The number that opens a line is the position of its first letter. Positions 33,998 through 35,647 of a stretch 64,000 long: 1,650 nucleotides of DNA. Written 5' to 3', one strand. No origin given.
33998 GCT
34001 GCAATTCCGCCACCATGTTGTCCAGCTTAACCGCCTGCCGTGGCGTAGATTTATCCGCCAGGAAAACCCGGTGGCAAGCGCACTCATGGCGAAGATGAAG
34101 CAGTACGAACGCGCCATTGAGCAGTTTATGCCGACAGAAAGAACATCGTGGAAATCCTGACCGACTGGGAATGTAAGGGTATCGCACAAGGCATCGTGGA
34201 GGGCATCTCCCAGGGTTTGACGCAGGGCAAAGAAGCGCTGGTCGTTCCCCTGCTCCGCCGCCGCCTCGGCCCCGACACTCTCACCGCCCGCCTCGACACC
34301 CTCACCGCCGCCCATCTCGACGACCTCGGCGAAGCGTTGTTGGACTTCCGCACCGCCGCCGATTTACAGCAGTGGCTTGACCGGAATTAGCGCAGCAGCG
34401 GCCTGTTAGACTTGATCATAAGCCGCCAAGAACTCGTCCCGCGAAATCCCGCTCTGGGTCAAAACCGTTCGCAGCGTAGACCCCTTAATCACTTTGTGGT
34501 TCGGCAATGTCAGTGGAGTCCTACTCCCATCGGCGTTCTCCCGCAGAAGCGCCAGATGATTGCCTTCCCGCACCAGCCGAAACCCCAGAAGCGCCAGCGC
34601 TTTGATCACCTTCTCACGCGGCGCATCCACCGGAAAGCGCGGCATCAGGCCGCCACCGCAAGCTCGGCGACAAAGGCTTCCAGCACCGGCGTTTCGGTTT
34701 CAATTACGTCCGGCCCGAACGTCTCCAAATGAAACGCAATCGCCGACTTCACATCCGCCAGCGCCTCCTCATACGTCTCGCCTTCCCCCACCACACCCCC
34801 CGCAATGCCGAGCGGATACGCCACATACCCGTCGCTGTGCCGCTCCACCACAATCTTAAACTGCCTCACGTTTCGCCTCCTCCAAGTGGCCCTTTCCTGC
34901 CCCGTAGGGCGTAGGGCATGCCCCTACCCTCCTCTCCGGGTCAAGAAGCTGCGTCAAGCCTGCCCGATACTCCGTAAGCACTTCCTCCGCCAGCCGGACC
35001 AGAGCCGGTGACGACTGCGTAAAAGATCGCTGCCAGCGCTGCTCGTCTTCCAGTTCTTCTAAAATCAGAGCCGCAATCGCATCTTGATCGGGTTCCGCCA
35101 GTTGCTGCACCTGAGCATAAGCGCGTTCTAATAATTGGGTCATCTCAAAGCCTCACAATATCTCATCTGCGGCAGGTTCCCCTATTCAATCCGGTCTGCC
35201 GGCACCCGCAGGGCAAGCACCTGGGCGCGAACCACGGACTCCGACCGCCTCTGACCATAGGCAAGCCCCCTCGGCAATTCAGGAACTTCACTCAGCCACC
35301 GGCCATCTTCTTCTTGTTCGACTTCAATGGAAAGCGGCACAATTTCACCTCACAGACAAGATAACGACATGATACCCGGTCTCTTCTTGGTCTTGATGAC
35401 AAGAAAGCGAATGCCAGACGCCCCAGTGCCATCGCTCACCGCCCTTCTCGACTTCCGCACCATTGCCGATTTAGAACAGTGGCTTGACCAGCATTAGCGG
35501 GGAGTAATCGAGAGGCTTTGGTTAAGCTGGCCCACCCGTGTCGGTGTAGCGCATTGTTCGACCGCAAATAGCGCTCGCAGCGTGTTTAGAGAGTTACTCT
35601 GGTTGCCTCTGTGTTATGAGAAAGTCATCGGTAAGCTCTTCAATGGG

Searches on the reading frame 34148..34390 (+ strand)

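Call 78: search_protein_families(library=pfam, proteins=[window:34148-34390:+], max_evalue=0.01)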
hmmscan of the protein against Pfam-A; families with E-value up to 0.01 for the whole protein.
window:34148-34390:+ (80 aa): 1 family
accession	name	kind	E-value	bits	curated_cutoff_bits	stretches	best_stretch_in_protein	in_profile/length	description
PF14261.11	DUF4351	-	1e-15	57.9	25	1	22-77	2-59/59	Domain of unknown function (DUF4351)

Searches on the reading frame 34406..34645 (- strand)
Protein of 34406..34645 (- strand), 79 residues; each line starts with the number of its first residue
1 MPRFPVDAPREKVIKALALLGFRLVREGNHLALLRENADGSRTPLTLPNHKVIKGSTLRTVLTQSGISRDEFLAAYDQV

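Call 78: search_protein_families(library=pfam, proteins=[window:34406-34645:-], max_evalue=0.01)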
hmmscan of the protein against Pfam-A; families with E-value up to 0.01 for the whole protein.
window:34406-34645:- (79 aa): 1 family
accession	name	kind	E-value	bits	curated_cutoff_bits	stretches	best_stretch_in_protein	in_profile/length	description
PF07927.17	HicA_toxin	-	1.2e-09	38.6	27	1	11-67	2-58/58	HicA toxin of bacterial toxin-antitoxin,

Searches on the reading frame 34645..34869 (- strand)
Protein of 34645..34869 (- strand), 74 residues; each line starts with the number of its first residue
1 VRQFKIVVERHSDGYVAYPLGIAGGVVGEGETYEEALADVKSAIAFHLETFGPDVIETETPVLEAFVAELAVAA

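Call 78: search_protein_families(library=pfam, proteins=[window:34645-34869:-], max_evalue=0.01)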
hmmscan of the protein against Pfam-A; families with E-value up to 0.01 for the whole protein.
window:34645-34869:- (74 aa): 1 family
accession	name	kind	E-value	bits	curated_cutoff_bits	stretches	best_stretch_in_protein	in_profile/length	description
PF18929.5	DUF5678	-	0.0083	16.4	23.2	0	8-42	3-34/49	Family of unknown function (DUF5678)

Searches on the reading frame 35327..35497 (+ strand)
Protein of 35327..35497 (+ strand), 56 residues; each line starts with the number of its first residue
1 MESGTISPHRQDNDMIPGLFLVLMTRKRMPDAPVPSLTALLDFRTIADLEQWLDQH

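Call 78: search_protein_families(library=pfam, proteins=[window:35327-35497:+], max_evalue=0.01)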
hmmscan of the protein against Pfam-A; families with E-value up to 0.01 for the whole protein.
window:35327-35497:+ (56 aa): 1 family
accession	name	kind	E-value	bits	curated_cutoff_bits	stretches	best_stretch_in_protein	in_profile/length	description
PF14261.11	DUF4351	-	0.0003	21.2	25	1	39-53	45-59/59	Domain of unknown function (DUF4351)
